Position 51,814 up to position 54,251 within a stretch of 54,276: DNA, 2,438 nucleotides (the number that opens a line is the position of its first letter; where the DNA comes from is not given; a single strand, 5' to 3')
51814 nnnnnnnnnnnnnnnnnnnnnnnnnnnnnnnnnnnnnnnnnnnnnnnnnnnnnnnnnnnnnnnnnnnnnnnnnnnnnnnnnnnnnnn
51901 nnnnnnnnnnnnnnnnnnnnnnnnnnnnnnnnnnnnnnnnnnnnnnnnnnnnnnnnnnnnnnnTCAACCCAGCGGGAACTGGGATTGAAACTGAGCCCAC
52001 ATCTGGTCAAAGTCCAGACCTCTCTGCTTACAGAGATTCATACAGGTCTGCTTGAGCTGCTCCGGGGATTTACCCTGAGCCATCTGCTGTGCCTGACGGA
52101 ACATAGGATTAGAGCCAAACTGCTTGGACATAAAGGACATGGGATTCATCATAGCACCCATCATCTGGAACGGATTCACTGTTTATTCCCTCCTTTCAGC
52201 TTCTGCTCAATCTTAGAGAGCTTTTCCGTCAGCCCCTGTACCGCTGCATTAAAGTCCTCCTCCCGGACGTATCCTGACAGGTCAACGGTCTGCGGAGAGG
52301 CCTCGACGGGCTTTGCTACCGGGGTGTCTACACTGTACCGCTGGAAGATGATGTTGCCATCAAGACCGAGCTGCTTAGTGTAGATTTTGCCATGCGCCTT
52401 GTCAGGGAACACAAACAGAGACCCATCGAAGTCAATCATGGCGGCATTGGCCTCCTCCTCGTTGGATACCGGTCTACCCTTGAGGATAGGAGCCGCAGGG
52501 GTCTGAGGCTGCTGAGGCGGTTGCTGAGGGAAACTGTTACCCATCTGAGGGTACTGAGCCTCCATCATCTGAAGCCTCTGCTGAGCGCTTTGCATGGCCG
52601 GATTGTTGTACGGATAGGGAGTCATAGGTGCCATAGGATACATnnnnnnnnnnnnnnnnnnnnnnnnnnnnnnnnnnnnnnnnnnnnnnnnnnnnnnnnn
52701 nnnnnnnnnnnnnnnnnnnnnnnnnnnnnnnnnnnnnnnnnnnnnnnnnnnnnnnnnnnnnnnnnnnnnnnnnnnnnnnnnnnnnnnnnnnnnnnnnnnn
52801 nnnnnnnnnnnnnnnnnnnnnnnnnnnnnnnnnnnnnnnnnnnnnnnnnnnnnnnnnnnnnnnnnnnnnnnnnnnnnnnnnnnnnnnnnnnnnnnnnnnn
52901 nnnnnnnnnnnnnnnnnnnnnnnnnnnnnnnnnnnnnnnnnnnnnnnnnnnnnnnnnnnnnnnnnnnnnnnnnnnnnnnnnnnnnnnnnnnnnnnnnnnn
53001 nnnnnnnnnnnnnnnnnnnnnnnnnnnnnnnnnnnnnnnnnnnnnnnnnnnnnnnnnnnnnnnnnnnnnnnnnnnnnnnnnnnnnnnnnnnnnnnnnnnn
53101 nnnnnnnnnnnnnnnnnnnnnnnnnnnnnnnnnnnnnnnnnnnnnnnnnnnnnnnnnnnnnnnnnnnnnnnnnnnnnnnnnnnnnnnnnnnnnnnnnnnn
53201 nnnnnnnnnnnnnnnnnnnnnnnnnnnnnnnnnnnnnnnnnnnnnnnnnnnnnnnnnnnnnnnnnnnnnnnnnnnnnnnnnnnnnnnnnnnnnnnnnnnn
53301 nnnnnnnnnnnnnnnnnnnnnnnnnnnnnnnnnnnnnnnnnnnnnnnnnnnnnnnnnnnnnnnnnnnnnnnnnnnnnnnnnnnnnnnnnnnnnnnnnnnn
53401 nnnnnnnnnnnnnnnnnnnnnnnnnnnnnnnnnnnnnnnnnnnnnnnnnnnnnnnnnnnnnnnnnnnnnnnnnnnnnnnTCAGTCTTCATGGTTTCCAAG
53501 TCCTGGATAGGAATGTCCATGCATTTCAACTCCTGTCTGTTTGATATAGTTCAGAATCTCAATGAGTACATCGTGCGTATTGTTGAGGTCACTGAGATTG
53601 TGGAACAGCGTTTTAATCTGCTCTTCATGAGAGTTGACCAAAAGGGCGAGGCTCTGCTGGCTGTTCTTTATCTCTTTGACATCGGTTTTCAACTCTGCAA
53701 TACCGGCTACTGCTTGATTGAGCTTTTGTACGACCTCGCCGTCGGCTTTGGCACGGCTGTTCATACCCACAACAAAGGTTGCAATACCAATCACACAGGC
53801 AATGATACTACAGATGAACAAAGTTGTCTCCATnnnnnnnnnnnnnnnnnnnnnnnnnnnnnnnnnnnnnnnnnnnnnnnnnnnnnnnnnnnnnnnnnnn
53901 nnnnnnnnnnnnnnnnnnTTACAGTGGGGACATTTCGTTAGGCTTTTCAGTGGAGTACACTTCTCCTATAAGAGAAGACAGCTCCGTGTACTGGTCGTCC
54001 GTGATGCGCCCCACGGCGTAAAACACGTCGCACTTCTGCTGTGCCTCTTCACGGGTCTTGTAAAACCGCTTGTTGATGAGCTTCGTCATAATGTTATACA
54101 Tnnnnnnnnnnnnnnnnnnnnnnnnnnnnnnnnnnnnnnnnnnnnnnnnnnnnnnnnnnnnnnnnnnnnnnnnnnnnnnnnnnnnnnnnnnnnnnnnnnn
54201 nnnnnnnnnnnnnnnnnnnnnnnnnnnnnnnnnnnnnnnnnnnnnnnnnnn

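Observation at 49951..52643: Six-gene module of unknown function behind an activator-type promoter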

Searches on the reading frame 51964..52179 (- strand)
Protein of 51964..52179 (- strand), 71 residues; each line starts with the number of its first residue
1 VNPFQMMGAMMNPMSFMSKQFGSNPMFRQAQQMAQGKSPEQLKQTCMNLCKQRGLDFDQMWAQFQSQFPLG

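Call 3: search_protein_families(library=pfam, proteins=[window:51964-52179:-], max_evalue=1)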
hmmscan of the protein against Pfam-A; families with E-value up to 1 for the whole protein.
window:51964-52179:- (71 aa): 0 families

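Call 4: search_protein_families(library=phrogs, proteins=[window:51964-52179:-], max_evalue=1)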
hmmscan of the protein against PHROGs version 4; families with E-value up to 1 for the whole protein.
window:51964-52179:- (71 aa): 0 families

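Call 5: search_protein_families(library=ncbifam, proteins=[window:51964-52179:-], max_evalue=1)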
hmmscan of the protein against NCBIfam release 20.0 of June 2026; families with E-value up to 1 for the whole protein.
window:51964-52179:- (71 aa): 0 families

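Call 89: search_protein_families(library=pfam, alignment_id=A9, max_evalue=0.1)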
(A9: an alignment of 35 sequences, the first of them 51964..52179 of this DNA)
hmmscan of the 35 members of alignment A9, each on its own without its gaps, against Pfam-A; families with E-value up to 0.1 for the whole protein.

A. member 1, window:51964-52179:- (71 aa): 0 families

B. families by the number of members that match (of 35 scanned): 52 families (the first 25 are shown)
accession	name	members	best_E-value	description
PF09312.16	SurA_N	3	0.0014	SurA N-terminal domain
PF10123.14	Mu-like_Pro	3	0.0051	Mu-like prophage I protein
PF03432.20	Relaxase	2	0.0036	MobA/VirD2-like, nuclease domain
PF13624.11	SurA_N_3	2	0.011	SurA-like N-terminal domain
PF17830.6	STI1-HOP_DP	2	0.022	STI1/HOP, DP domain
PF07742.17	BTG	2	0.064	BTG family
PF21698.3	Spo16_C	2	0.085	Spo16 protein, C-terminal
PF08880.16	QLQ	1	0.0042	QLQ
PF21646.3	ACTMAP-like_C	1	0.0065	Actin maturation protease-like, C-terminal domain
PF06992.16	Phage_lambda_P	1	0.007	Replication protein P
PF02331.20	P35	1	0.0086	Apoptosis preventing protein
PF05213.18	Corona_NS2A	1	0.012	Coronavirus NS2A protein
PF25325.1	EF-hand_EFHB_C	1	0.012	EFHB C-terminal EF-hand domain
PF10978.13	DUF2785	1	0.013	Protein of unknown function (DUF2785)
PF09201.16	SRX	1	0.013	SRX, signal recognition particle receptor alpha subunit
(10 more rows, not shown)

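Call 112: search_protein_families(library=padloc, proteins=[window:51964-52179:-], max_evalue=0.1)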
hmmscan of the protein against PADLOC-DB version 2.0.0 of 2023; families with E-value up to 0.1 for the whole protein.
window:51964-52179:- (71 aa): 0 families

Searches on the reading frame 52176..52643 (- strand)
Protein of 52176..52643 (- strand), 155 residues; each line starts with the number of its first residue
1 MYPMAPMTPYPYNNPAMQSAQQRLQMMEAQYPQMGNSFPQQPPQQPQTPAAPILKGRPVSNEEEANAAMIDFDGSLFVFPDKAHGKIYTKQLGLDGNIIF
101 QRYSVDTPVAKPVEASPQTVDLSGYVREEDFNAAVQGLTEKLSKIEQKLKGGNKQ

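Call 3: search_protein_families(library=pfam, proteins=[window:52176-52643:-], max_evalue=1)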
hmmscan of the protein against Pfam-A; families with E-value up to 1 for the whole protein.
window:52176-52643:- (155 aa): 0 families

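Call 4: search_protein_families(library=phrogs, proteins=[window:52176-52643:-], max_evalue=1)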
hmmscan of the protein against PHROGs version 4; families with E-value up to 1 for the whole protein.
window:52176-52643:- (155 aa): 2 families
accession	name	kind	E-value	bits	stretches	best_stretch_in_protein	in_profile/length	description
phrog_12220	-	unknown function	0.25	12.5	1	125-149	45-69/89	-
phrog_38742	-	unknown function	0.26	11.4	1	73-109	313-349/358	-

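Call 5: search_protein_families(library=ncbifam, proteins=[window:52176-52643:-], max_evalue=1)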
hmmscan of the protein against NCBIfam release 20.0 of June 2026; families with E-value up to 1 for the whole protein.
window:52176-52643:- (155 aa): 0 families

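Call 50: find_homologous_proteins(query=window:52176-52643:-, max_evalue=0.001)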
Query window:52176-52643:- (155 aa): 871 proteins with E <= 0.001 among 891 candidates; the best 120 are listed.
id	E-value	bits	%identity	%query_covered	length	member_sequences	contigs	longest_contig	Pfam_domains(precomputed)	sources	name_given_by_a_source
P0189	9.9e-96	336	99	100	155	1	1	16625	-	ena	-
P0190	2.2e-95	335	99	100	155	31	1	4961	-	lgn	-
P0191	3.2e-94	331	98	100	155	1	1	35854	-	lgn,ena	-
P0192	4.7e-94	330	97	100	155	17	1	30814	-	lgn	-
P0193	8.5e-94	329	97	100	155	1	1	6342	-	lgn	-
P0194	6.8e-93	327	97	100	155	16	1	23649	-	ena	-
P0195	5.4e-92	324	97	100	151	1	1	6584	-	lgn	-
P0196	5.0e-91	320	94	100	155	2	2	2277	-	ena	-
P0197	3.3e-83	295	83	100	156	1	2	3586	-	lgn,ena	-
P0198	1.0e-80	287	84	99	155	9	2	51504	-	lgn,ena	-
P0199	8.3e-75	268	79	99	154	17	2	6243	-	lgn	-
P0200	3.7e-59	217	70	94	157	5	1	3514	-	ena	-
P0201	1.4e-56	209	69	94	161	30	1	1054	-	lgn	-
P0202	2.5e-56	208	96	65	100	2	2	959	-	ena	-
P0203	2.6e-56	208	68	94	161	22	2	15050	-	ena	-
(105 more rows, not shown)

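Call 59: predict_structure(alignment_id=A4)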
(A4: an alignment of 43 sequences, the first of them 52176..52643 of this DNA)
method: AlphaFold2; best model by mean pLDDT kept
length: 155 residues; sequences in the alignment: 43
mean_pLDDT: 67.1   pTM: 0.35
mean pLDDT of the five models: 67.1, 66.1, 65.7, 62.8, 53.9
residues with pLDDT >= 90: 12; 70-90: 68; 50-70: 25; < 50: 50
segments of 3 or more residues with pLDDT < 50: 4-15, 31-52, 107-112, 114-117, 153-155
pLDDT, mean of each block of 10 residues (from residue 1): 43 48 64 40 36 69 86 83 87 84 67 52 82 91 81 49
secondary structure, 60 per line:
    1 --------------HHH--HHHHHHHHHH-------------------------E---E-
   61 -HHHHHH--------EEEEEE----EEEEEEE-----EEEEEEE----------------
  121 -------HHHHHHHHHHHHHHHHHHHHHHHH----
elements in order: H20-29 H62-67 E76-81 E86-92 E98-104 H128-151

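Call 62: fold_search(model_id=the predicted structure, library=pdb)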
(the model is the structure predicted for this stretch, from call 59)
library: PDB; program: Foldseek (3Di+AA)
matches with E <= 10: 862; with E <= 0.001: 0
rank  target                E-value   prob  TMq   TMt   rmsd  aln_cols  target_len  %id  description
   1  1lij                  7.2e-02  0.98  0.19  0.09   3.8        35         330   23  STRUCTURE OF T. GONDII ADENOSINE KINASE BOUND TO PRODRUG 2 7-IODOTUBERCIDIN AND AMP-PCP (released 2002-05-15)
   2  3gyx_B                7.2e-02  0.30  0.17  0.16  17.1        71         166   17  Crystal structure of adenylylsulfate reductase from Desulfovibrio gigas (released 2009-12-15)
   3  2a9y                  8.8e-02  0.96  0.18  0.08   4.5        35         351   20  Crystal structure of T. gondii adenosine kinase complexed with N6-dimethyladenosine (released 2006-07-11)
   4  1lii                  1.1e-01  0.97  0.19  0.09   3.8        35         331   23  STRUCTURE OF T. GONDII ADENOSINE KINASE BOUND TO ADENOSINE 2 AND AMP-PCP (released 2002-05-15)
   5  2abs                  1.4e-01  0.95  0.19  0.09   4.4        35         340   20  Crystal structure of T. gondii adenosine kinase complexed with AMP-PCP (released 2006-01-24)
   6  1dgm                  1.7e-01  0.89  0.18  0.09   4.4        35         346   20  CRYSTAL STRUCTURE OF ADENOSINE KINASE FROM TOXOPLASMA GONDII (released 2000-11-29)
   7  7sa7_C                2.3e-01  0.85  0.26  0.20   3.6        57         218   14  Crystal structure of the apo SH2 domains of Syk (released 2021-10-13)
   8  8v8i_D                2.5e-01  0.60  0.21  0.15   4.5        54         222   22  PI3Ka H1047R co-crystal structure with inhibitor in cryptic pocket (compound 5). (released 2024-03-20)
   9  5kew_E                3.0e-01  0.84  0.18  0.30   3.3        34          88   12  Vibrio parahaemolyticus VtrA/VtrC complex bound to the bile salt taurodeoxycholate (released 2016-07-20)
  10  1lio                  3.0e-01  0.44  0.21  0.11   8.3        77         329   17  STRUCTURE OF APO T. GONDII ADENOSINE KINASE (released 2002-06-12)
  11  1jnr_B                3.0e-01  0.18  0.17  0.18  17.2        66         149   12  Structure of adenylylsulfate reductase from the hyperthermophilic Archaeoglobus fulgidus at 1.6 resolution (released 2002-02-27)
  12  5ngm_Av               3.2e-01  0.51  0.24  0.23  15.6        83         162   14  2.9S structure of the 70S ribosome composing the S. aureus 100S complex (released 2017-10-04)
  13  8fmw_W                3.2e-01  0.35  0.21  0.33  21.6       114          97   18  The structure of a hibernating ribosome in the Lyme disease pathogen (released 2023-11-08)
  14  3lyv_B                3.4e-01  0.72  0.23  0.49   3.6        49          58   22  Crystal structure of a domain of ribosome-associated factor Y from streptococcus pyogenes serotype M6. Northeast Struc (released 2010-05-26)
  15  7q5t_AAA              3.4e-01  0.72  0.24  0.15   3.7        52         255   19  The tandem SH2 domains of SYK with a bound FCER1G diphospho-ITAM peptide (released 2021-11-24)
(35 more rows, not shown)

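Call 63: fold_search(model_id=the predicted structure, library=viral)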
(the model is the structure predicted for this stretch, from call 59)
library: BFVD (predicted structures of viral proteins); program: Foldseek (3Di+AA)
matches with E <= 10: 986; with E <= 0.001: 27
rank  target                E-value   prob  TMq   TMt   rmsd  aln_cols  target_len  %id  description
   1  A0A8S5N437            5.2e-24  1.00  0.40  0.40  12.4       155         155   99  Uncharacterized protein [Podoviridae sp. ctiJY10]
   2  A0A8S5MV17            5.7e-08  1.00  0.34  0.42  21.3       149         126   26  Uncharacterized protein [Caudovirales sp. ctUL28]
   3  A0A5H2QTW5            8.4e-08  1.00  0.31  0.33  24.1       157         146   30  (no name in the UniProt tables at hand)
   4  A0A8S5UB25            3.2e-07  1.00  0.33  0.34  15.1       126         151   28  Uncharacterized protein [Siphoviridae sp. ct8Cp41]
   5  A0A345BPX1            8.5e-07  1.00  0.32  0.30  16.2       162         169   23  (no name in the UniProt tables at hand)
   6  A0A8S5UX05            1.4e-06  1.00  0.35  0.38  17.6       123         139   30  Uncharacterized protein [Siphoviridae sp. ctDmR33]
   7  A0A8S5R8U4            2.0e-06  1.00  0.32  0.30  18.7       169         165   21  Uncharacterized protein [virus sp. cti5L29]
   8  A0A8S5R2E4            2.4e-06  1.00  0.32  0.34  21.1       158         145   23  Uncharacterized protein [Siphoviridae sp. ctWWc42]
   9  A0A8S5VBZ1            2.7e-06  1.00  0.31  0.31  20.7       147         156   22  Uncharacterized protein [Siphoviridae sp. ctKsH2]
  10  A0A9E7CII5            8.1e-06  1.00  0.31  0.28  18.2       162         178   22  (no name in the UniProt tables at hand)
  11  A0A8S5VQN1            2.3e-05  1.00  0.31  0.37  13.8       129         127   22  (no name in the UniProt tables at hand)
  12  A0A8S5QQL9            3.2e-05  1.00  0.32  0.36  17.0       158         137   22  Uncharacterized protein [Siphoviridae sp. ctgBD49]
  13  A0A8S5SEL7            3.2e-05  1.00  0.33  0.32  20.9       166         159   20  Uncharacterized protein [Caudovirales sp. ctrNG92]
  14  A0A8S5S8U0            6.0e-05  1.00  0.33  0.31  18.8       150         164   18  Uncharacterized protein [Phage sp. ctGns7]
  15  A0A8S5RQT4            6.0e-05  1.00  0.29  0.29  19.1       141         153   20  (no name in the UniProt tables at hand)
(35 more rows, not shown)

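Call 70: search_dna_similar(query=window:52176-52643:-, collection=phages, mode=protein, max_rows=40, max_evalue=0.01)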
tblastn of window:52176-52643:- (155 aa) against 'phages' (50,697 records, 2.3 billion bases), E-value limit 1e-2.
Records with a match: 9; places in all: 9; records where one place covers at least 80% of the query: 0.
Best place of each record, by identity: <60% 9.
By first word of the organism name: Clostridium 6; Dulem 1; Bacteriophage 1; bajarodcaudo 1.
By host as written in the record: Clostridium perfringens 3; Varecia variegata 1; - 1; Peromyscus fraterculus 1; Clostridium perfringens 2589 1; Clostridium perfringens JCM 1290 1; Clostridium perfringens 012 1.
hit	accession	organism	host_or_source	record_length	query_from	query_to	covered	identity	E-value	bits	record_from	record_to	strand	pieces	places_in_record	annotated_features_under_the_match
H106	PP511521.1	Dulem virus 36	Varecia variegata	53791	53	155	66%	41.7%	3e-13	71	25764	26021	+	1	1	hypothetical protein (x2)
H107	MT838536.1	Bacteriophage sp.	human fecal samples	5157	19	109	59%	44.0%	2e-14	75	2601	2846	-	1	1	record has no annotation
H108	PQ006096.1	bajarodcaudo virus 5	Peromyscus fraterculus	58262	57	132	49%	42.2%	7e-9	59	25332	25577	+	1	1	hypothetical protein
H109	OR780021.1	Clostridium phage XP41-N3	Clostridium perfringens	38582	57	154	63%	31.0%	4e-4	45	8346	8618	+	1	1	hypothetical protein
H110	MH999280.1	Clostridium phage CPD1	Clostridium perfringens 2589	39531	57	154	63%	31.0%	4e-4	45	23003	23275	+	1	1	hypothetical protein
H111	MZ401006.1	Clostridium phage CPQ4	Clostridium perfringens JCM 1290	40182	57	154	63%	31.0%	4e-4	45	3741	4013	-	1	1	hypothetical protein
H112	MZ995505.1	Clostridium phage vB_CpeP_PMQ04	Clostridium perfringens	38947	57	154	63%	31.0%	4e-3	42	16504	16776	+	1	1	hypothetical protein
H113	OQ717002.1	Clostridium phage vB_CpeS-17DYC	Clostridium perfringens 012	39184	57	154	63%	31.0%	4e-3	42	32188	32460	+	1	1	hypothetical protein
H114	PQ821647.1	Clostridium phage HMD-PC1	Clostridium perfringens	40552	57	154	63%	31.0%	6e-3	42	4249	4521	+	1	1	hypothetical protein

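Call 112: search_protein_families(library=padloc, proteins=[window:52176-52643:-], max_evalue=0.1)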
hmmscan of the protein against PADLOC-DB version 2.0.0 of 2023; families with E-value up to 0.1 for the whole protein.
window:52176-52643:- (155 aa): 0 families

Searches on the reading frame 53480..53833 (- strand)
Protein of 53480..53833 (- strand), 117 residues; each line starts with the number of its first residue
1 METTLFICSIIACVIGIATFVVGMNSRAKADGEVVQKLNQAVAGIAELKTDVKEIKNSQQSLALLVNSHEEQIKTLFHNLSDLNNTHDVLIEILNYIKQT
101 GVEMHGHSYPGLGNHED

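Call 8: search_protein_families(library=phrogs, proteins=[window:53480-53833:-], max_evalue=0.01)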
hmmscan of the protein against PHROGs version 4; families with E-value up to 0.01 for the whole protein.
window:53480-53833:- (117 aa): 3 families
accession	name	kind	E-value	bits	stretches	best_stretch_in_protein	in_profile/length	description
phrog_1863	-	unknown function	4.6e-06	27.5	1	6-86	10-94/97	-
phrog_3999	-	unknown function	0.00034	21.8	1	7-87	13-93/107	-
phrog_3961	-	unknown function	0.0024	18.8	1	21-86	40-105/112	-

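Call 26: search_protein_families(library=pfam, proteins=[window:53480-53833:-], max_evalue=0.1)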
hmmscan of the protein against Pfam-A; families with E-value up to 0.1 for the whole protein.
window:53480-53833:- (117 aa): 9 families
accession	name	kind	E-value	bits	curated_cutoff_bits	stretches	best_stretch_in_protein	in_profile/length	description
PF06419.17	COG6_N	-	0.0044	17.6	27.4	1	29-88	26-85/114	Conserved oligomeric complex COG6, N-terminal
PF06009.19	Laminin_II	-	0.015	15.8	33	1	33-103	14-84/138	Laminin Domain II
PF02119.21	FlgI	-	0.018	14.4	25.3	1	40-101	274-335/343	Flagellar P-ring protein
PF24073.1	DUF7365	-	0.039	14.5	27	0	7-93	13-90/101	Coiled-coil region of unknown function (DUF7365)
PF13877.11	RPAP3_C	-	0.048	14.6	23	1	46-98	6-55/92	Potential Monad-binding region of RPAP3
PF05064.18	Nsp1_C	-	0.048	13.9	24.1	1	32-83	54-109/114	Nsp1-like C-terminal region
PF09969.14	DUF2203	-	0.053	14.7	24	1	38-107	5-79/122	Uncharacterized conserved protein (DUF2203)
PF06103.16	DUF948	-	0.055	14.1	37.2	1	13-86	10-83/89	Bacterial protein of unknown function (DUF948)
PF14712.11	Snapin_Pallidin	-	0.096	13.6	29.6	0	44-98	14-62/89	Snapin/Pallidin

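Call 112: search_protein_families(library=padloc, proteins=[window:53480-53833:-], max_evalue=0.1)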
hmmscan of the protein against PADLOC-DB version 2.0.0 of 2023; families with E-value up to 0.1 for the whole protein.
window:53480-53833:- (117 aa): 6 families
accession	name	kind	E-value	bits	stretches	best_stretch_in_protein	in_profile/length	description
PDLC00262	LmuB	-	0.0012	15.8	1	25-98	215-288/588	AAA ATPase domain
PDLC00259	LmuB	-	0.0017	15.2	1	25-98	215-288/588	AAA ATPase domain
PDLC01665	Cas12c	-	0.0023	14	1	33-102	228-294/1035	Cas12c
PDLC04856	PDC-S05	-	0.0089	13.8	1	35-87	116-165/177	-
PDLC04407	PDC-M09A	-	0.011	13.3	1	14-85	177-248/282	-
PDLC00517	JetC1|JetC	-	0.013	11.7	1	23-105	692-774/1119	DUF3584 domain; MukB-like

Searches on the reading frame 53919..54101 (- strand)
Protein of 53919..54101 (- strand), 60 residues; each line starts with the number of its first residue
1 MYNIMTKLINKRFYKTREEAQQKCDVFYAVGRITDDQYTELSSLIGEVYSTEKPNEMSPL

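Call 8: search_protein_families(library=phrogs, proteins=[window:53919-54101:-], max_evalue=0.01)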
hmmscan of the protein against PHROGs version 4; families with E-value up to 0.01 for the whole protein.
window:53919-54101:- (60 aa): 1 family
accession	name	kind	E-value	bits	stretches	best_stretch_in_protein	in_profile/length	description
phrog_2310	-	unknown function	2.6e-17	63.5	1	1-56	3-58/72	-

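Call 26: search_protein_families(library=pfam, proteins=[window:53919-54101:-], max_evalue=0.1)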
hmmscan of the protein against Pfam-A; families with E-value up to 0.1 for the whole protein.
window:53919-54101:- (60 aa): 2 families
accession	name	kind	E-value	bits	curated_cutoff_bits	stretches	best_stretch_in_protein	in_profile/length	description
PF09521.16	RE_NgoPII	-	0.016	14.8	25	1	16-53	119-155/262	NgoPII restriction endonuclease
PF12948.12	MSP7_C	-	0.091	13.9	27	1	2-55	47-102/125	MSP7-like protein C-terminal domain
